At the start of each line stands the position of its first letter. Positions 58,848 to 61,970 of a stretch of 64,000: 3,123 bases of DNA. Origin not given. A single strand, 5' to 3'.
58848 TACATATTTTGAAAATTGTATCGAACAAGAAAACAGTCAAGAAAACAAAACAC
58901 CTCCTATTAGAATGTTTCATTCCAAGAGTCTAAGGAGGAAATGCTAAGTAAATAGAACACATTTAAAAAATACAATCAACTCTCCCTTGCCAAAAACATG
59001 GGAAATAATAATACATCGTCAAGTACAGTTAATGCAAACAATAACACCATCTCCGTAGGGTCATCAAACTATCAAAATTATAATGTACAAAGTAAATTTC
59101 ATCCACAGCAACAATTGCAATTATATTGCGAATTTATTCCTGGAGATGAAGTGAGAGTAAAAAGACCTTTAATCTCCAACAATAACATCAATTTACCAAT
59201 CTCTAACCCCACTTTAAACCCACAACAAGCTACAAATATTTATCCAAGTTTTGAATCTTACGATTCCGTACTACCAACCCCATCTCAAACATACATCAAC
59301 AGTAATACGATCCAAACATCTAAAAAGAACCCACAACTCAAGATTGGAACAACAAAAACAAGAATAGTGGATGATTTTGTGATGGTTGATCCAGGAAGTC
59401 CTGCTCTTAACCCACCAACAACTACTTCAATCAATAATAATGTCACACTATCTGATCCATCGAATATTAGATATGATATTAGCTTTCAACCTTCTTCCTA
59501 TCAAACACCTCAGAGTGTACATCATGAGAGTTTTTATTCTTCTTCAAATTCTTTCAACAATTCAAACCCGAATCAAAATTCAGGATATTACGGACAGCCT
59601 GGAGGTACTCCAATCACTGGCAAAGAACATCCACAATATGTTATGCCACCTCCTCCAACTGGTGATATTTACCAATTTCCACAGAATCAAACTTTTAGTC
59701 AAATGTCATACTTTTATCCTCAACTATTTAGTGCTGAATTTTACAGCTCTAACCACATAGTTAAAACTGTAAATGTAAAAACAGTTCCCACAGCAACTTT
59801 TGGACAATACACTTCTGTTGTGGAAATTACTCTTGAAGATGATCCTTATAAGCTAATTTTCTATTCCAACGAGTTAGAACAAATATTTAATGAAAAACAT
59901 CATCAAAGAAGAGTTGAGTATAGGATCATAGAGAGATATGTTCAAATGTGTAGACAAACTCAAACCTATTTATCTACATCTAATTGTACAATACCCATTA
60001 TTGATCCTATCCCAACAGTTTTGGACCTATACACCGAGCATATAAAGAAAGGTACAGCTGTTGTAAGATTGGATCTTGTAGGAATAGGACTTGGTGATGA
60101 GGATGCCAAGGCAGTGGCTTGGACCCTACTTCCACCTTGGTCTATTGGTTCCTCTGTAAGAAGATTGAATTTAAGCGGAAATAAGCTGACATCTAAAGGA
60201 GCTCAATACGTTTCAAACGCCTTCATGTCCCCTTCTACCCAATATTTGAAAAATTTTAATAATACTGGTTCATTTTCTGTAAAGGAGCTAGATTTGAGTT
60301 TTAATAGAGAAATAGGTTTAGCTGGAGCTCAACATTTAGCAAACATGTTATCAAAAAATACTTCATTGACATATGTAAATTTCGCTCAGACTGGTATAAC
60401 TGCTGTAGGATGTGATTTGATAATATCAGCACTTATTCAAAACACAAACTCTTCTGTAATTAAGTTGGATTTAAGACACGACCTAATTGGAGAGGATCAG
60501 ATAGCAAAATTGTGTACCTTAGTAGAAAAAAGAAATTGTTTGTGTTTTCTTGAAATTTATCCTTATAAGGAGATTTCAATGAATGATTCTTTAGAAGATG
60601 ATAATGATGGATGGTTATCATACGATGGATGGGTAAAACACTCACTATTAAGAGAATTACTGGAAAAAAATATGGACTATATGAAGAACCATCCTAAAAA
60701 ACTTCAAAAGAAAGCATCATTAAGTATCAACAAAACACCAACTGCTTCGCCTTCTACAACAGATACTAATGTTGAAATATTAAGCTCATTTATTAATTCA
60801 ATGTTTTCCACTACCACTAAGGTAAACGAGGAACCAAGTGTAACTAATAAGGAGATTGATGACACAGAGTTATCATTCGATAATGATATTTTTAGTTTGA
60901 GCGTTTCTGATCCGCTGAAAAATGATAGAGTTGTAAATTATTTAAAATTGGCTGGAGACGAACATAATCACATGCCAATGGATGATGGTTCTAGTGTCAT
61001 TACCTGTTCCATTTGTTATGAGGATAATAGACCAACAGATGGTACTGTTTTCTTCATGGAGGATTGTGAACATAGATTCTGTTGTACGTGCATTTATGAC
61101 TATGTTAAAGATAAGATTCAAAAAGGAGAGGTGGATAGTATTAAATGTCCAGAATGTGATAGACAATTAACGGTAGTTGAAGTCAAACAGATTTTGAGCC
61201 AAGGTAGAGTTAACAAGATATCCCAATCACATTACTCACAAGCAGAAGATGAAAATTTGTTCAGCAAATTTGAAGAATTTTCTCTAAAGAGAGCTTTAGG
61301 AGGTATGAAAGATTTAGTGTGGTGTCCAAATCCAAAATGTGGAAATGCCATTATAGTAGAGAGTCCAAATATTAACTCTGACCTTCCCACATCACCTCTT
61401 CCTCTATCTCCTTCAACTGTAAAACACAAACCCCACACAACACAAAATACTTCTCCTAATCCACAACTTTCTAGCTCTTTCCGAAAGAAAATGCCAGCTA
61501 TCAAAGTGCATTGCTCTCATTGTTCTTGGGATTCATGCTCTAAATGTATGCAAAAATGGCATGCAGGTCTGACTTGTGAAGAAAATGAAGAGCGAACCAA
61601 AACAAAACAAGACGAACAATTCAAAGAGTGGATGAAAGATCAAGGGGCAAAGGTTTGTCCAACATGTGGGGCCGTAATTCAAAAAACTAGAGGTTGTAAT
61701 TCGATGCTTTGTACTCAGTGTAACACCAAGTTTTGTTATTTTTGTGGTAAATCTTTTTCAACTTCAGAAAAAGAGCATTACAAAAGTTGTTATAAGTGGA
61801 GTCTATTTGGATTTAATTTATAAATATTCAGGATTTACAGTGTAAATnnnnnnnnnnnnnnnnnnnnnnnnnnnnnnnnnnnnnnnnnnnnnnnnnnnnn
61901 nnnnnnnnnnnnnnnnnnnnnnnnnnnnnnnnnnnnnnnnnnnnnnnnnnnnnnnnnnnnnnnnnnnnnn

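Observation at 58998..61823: N-myristoylatable LRR-RBR E3 ubiquitin ligase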

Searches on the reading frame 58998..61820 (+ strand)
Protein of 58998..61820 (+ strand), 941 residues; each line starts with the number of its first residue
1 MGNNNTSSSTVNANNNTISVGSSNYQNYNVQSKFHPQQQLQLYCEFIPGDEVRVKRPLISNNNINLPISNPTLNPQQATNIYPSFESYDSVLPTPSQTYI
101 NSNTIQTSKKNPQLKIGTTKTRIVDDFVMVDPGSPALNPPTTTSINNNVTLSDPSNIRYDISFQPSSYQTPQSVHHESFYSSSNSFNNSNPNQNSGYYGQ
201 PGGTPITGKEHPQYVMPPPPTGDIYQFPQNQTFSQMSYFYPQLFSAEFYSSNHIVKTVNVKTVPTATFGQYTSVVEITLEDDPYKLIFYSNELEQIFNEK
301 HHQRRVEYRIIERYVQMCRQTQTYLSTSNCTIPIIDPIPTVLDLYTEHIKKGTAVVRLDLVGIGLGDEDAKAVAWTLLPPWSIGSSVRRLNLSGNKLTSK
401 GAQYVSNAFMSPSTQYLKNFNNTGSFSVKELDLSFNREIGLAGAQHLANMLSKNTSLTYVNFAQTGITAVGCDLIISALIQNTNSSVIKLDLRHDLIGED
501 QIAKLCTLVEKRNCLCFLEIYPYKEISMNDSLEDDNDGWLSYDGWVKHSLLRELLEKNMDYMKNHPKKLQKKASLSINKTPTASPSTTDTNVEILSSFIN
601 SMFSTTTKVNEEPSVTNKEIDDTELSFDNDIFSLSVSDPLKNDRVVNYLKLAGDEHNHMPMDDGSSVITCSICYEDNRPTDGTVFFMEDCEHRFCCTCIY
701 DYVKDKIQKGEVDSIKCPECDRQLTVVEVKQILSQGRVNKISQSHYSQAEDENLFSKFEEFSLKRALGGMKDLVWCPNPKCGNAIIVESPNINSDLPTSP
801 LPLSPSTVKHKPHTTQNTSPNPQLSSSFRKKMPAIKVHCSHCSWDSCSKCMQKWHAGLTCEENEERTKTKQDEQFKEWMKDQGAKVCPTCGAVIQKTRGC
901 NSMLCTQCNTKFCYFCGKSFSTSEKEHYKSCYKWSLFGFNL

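Call 3: search_protein_families(library=pfam, proteins=[window:58998-61820:+], max_evalue=0.1)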
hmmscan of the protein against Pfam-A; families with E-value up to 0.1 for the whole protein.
window:58998-61820:+ (941 aa): 8 families
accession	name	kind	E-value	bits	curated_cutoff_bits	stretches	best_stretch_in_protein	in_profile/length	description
PF01485.27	IBR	-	1.5e-14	54.2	24.3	2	757-860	2-65/65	IBR domain, a half RING-finger domain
PF13516.12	LRR_6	-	3.9e-09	36.3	23.4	0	386-404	4-22/24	Leucine Rich repeat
PF22191.2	IBR_1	-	1.2e-07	31.9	27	2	885-925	4-44/47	IBR domain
PF00097.31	zf-C3HC4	-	0.00022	21.5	21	1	670-720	1-40/40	Zinc finger, C3HC4 type (RING finger)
PF24921.1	RING_XB3-XBAT31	-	0.00028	21.3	50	1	669-723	1-54/57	E3 ubiquitin-protein ligase XB3/XBAT31 RING finger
PF13639.12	zf-RING_2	-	0.002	18.8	27.3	1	669-720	2-43/44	Ring finger domain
PF21276.3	ZNF512_C2HC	-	0.074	13.2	27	1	873-897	2-26/38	Zinc finger protein 512, C2HC zinc finger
PF00560.39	LRR_1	-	0.095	13.3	20.6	0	387-401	2-16/23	Leucine Rich Repeat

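Call 4: search_solved_structures(query=window:58998-61820:+, max_evalue=0.01, show_alignments=3)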
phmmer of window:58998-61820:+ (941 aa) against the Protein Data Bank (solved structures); distinct sequences matched with E-value up to 0.01: 27.
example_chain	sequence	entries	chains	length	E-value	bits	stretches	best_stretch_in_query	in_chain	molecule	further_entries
7od1_A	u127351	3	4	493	6.9e-08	34.1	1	832-932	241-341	E3 ubiquitin-protein ligase ARIH2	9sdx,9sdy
9t7v_H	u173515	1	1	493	6.9e-08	34.1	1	832-932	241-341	E3 ubiquitin-protein ligase ARIH2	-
7oni_H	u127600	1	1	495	7e-08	34.1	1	832-932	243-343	E3 ubiquitin-protein ligase ARIH2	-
7m4m_A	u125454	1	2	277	7.4e-08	34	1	840-921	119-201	E3 ubiquitin-protein ligase RNF216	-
8eb0_A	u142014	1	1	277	3.9e-07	31.6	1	840-921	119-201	E3 ubiquitin-protein ligase RNF216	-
9y6s_8O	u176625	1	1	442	1.1e-06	30.2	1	427-485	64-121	Leucine-rich repeat protein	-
1dfj_I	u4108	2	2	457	6.9e-06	27.5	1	357-516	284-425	RIBONUCLEASE INHIBITOR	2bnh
9y6s_8R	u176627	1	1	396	1.2e-05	26.8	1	426-484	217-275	Leucine-rich repeat protein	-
5udh_A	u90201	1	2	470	1.2e-05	26.6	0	665-791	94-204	E3 ubiquitin-protein ligase ARIH1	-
7b5l_H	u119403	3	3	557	2.1e-05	25.9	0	665-791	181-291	E3 ubiquitin-protein ligase ARIH1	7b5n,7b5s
7b5m_H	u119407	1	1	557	2.1e-05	25.9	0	665-791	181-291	E3 ubiquitin-protein ligase ARIH1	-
5tte_B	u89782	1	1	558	2.1e-05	25.9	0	665-791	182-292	E3 ubiquitin-protein ligase ARIH1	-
4kbl_A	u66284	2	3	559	2.1e-05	25.9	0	665-791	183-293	E3 ubiquitin-protein ligase ARIH1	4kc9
9fqr_Km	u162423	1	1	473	0.00011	23.5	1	425-500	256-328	Tubulin alpha-3 chain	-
9y6s_4e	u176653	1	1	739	0.00041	21.6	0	386-492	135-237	Ribonuclease inhibitor-like protein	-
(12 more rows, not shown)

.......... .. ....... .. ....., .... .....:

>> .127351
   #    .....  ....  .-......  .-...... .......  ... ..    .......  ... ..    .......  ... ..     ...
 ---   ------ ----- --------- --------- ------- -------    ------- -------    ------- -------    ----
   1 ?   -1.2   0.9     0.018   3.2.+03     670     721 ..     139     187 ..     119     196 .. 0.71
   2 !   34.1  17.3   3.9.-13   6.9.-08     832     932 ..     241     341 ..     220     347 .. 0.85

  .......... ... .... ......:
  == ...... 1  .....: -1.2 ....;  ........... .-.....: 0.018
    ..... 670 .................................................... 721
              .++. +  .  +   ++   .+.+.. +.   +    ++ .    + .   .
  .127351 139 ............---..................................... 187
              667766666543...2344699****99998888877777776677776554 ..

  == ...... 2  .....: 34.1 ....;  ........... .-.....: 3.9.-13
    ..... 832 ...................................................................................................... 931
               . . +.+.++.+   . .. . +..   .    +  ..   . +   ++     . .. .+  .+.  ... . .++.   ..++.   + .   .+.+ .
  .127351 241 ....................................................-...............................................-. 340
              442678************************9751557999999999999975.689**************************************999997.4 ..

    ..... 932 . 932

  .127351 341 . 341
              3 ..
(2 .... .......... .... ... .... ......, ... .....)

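Call 5: find_homologous_proteins(query=window:58998-61820:+, max_evalue=0.001)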
Query window:58998-61820:+ (941 aa): 4 proteins with E <= 0.001 among 8000 candidates.
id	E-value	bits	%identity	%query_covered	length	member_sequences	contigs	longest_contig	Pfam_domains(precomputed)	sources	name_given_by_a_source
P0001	0.0e+0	1853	100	86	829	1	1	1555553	PF13516.13,PF27087.1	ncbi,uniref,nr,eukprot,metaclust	ncbi:RING finger domain-containing protein [Naegleria gruberi]|uniref:RBR-type E3 ubiquitin transfer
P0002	0.0e+0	1142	57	89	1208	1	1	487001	PF00097.32,PF13516.13,PF22191.3,PF01485.28,PF27087.1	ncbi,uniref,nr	ncbi:hypothetical protein C9374_008499 [Naegleria lovaniensis]|uniref:RBR-type E3 ubiquitin transfer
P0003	0.0e+0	1136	57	89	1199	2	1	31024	PF00097.32,PF13516.13,PF22191.3,PF01485.28,PF27087.1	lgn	-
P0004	2.5e-198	679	47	79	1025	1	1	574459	PF00097.32,PF13516.13,PF22191.3,PF01485.28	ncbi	ncbi:hypothetical protein ABK040_010279 [Willaertia magna]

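Call 55: find_encoding_contigs(protein=P0001, flank=5000, max_places=2)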
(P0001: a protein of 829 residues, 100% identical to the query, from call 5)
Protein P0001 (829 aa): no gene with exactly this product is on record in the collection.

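Call 56: find_encoding_contigs(protein=P0002, flank=6000, max_places=2)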
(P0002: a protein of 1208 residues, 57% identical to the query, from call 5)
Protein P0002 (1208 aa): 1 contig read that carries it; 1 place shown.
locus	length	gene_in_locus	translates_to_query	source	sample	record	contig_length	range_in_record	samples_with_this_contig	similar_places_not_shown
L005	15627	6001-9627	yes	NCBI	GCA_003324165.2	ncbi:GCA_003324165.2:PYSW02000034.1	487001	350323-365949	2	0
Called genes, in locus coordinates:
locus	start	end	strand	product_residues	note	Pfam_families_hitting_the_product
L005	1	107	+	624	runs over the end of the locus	-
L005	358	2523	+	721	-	PF03351:DOMON, PF01794:Ferric_reduct, PF08022:FAD_binding_8, PF00175:NAD_binding_1 (weak), PF08030:NAD_binding_6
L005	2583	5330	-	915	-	PF13418:Beta-prop_TYW4 (faint), PF13854:Kelch_HCF (faint), PF13964:Beta-prop_Calicin (faint), PF01344:Kelch_1 (weak), PF24681:Kelch_KLHDC2_KLHL20_DRC7, PF24981:Beta-prop_ATRN-LZTR1, PF13415:Beta-prop_FBX42, PF24981:Beta-prop_ATRN-LZTR1 (weak), +3 more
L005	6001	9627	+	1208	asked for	PF13516:LRR_6 (faint), PF27087:LRR_TMOD-LMOD (faint), PF00097:zf-C3HC4 (weak), PF01485:IBR (weak), PF22191:IBR_1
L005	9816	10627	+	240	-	PF13563:2_5_RNA_ligase2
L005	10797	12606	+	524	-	PF00023:Ank (faint), PF12796:Ank_2, PF13606:Ank_3 (faint), PF13637:Ank_4 (faint), PF13857:Ank_5 (faint)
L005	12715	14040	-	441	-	PF12937:F-box-like (faint)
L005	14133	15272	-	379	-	-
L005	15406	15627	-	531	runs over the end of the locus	-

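Call 57: find_encoding_contigs(protein=P0004, flank=6000, max_places=2)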
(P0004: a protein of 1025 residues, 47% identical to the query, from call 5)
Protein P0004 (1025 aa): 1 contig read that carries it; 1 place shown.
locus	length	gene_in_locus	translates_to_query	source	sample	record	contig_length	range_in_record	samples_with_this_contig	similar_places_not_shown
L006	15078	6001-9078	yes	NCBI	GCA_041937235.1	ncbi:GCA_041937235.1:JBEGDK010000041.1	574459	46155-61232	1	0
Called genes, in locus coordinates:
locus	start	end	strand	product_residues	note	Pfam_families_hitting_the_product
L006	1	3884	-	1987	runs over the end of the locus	PF00560:LRR_1 (faint), PF13516:LRR_6 (faint), PF12799:LRR_4, PF13855:LRR_8 (weak), PF12799:LRR_4 (weak), PF13855:LRR_8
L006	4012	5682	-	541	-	PF05346:DUF747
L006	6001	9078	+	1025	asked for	PF13516:LRR_6 (faint), PF00097:zf-C3HC4 (weak), PF01485:IBR (weak), PF22191:IBR_1 (weak)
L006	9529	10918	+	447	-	PF01063:Aminotran_4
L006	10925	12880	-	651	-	PF13173:AAA_14 (faint), PF24883:NPHP3_N (faint), PF05496:RuvB_N (faint), PF06068:TIP49 (faint), PF00004:AAA, PF17862:AAA_lid_3, PF00004:AAA, PF17862:AAA_lid_3, +4 more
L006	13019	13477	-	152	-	PF01281:Ribosomal_L9_N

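Call 64: predict_structure(alignment_id=A8)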
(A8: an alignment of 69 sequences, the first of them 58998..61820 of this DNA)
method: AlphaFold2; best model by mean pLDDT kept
length: 941 residues; sequences in the alignment: 69
mean_pLDDT: 69.0   pTM: 0.51
mean pLDDT of the five models: 69.0, 68.8, 68.4, 68.3, 68.2
residues with pLDDT >= 90: 385; 70-90: 152; 50-70: 99; < 50: 305
segments of 3 or more residues with pLDDT < 50: 1-40, 62-232, 577-591, 603-617, 639-663, 795-828, 938-941
pLDDT, mean of each block of 10 residues (from residue 1): 36 28 28 37 81 87 39 31 26 29 24 25 27 28 26 33 30 24 24 26 28 30 41 57 86 93 85 91 92 93 90 91 70 85 93 93 96 86 83 98 93 59 73 97 98 94 97 98 95 94 98 96 66 67 93 96 85 53 40 55 43 47 68 67 35 36 70 90 89 96 95 95 96 87 69 89 87 90 89 52 34 34 45 88 95 93 89 90 94 89 93 94 87 60 36
secondary structure, 60 per line:
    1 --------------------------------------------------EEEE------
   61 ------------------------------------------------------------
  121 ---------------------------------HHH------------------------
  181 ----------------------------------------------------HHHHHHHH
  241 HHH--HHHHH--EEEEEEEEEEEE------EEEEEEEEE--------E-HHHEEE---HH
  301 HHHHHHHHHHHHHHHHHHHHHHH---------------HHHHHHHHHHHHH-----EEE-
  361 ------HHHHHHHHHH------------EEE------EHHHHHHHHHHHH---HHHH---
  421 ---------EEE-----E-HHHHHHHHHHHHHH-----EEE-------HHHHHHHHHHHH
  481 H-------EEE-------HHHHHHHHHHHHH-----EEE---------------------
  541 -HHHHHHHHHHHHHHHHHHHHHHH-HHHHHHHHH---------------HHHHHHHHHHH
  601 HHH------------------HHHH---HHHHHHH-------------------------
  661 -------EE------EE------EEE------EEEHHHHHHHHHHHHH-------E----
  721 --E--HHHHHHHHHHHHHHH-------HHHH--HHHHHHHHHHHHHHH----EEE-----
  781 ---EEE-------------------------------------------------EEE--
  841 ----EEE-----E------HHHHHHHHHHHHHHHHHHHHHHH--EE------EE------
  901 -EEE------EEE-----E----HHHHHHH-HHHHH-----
elements in order (helices of 4 or more, strands of 3 or more residues): E51-54 H233-243 H246-250 E253-264 E271-279 E293-295 H299-323 H339-351 E357-359 H367-376 E389-391 H399-410 H414-417 E430-432 H440-453 E459-461 H469-481 E489-491 H499-511 E517-519 H542-564 H566-574 H590-603 H622-625 H629-635 E684-686 E693-695 H696-708 H726-740 H748-751 H754-768 E773-775 E784-786 E836-838 E845-847 H860-882 E902-904 E911-913 H924-930 H932-936

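Call 67: fold_search(model_id=the predicted structure, library=pdb)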
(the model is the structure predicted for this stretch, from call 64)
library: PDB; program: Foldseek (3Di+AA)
matches with E <= 10: 628; with E <= 0.001: 106
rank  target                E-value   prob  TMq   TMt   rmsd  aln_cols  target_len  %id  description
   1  8glv_Ez               4.1e-07  1.00  0.18  0.40   9.0       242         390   20  96-nm repeat unit of doublet microtubules from Chlamydomonas reinhardtii flagella (released 2023-05-31)
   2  9sdx_H                4.6e-07  1.00  0.14  0.27  13.3       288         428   19  Structure of RBR binding E2 variant crosslinked with NEDD8-CUL5-RBX2 bound ARIH2 and Ub (released 2025-12-24)
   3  6sc5_A                9.8e-07  1.00  0.09  0.21  19.1       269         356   16  dAb3/HOIP-RBR-Ligand2 (released 2019-11-27)
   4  8eaz_A                1.3e-06  1.00  0.12  0.37  11.1       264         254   19  HOIL-1/E2-Ub/Ub transthiolation complex (released 2023-01-18)
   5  8eaz_B                1.4e-06  1.00  0.12  0.38  11.0       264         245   19  HOIL-1/E2-Ub/Ub transthiolation complex (released 2023-01-18)
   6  7od1_A                1.5e-06  1.00  0.12  0.25  16.8       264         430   18  Crystal structure of RBR ubiquitin ligase ARIH2 (released 2021-09-15)
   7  6sc9_A                1.8e-06  1.00  0.09  0.21  19.2       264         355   16  dAb3/HOIP-RBR-HOIPIN-8 (released 2019-11-27)
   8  7b5l_H                2.3e-06  1.00  0.12  0.23  10.3       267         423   20  Ubiquitin ligation to F-box protein substrates by SCF-RBR E3-E3 super-assembly: NEDD8-CUL1-RBX1-SKP1-SKP2-CKSHS1-Cycli (released 2021-02-10)
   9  8eb0_A                2.9e-06  1.00  0.11  0.34  15.0       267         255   21  RNF216/E2-Ub/Ub transthiolation complex (released 2023-01-18)
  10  8j07_w                2.9e-06  1.00  0.16  0.33   8.2       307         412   15  96nm repeat of human respiratory doublet microtubule and associated axonemal complexes (released 2023-07-26)
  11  5y3s_C                3.1e-06  1.00  0.18  0.76   5.0       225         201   21  Crystal structure of human NLRP1 leucine rich repeat domain (released 2018-08-01)
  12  5edv_A                3.1e-06  1.00  0.10  0.28  19.4       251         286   18  Structure of the HOIP-RBR/UbcH5B~ubiquitin transfer complex (released 2016-01-20)
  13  5irm_A                3.4e-06  1.00  0.16  0.20   6.0       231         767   21  Crystal structure of rabbit NOD2 in an ADP-bound state (Crystal form2) (released 2016-06-29)
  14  9y6s_4e               4.5e-06  1.00  0.18  0.31   6.9       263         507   21  96-nm repeat of the Leishmania tarentolae doublet microtubule (released 2025-12-17)
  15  5irm_C                4.5e-06  1.00  0.16  0.20   6.0       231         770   21  Crystal structure of rabbit NOD2 in an ADP-bound state (Crystal form2) (released 2016-06-29)
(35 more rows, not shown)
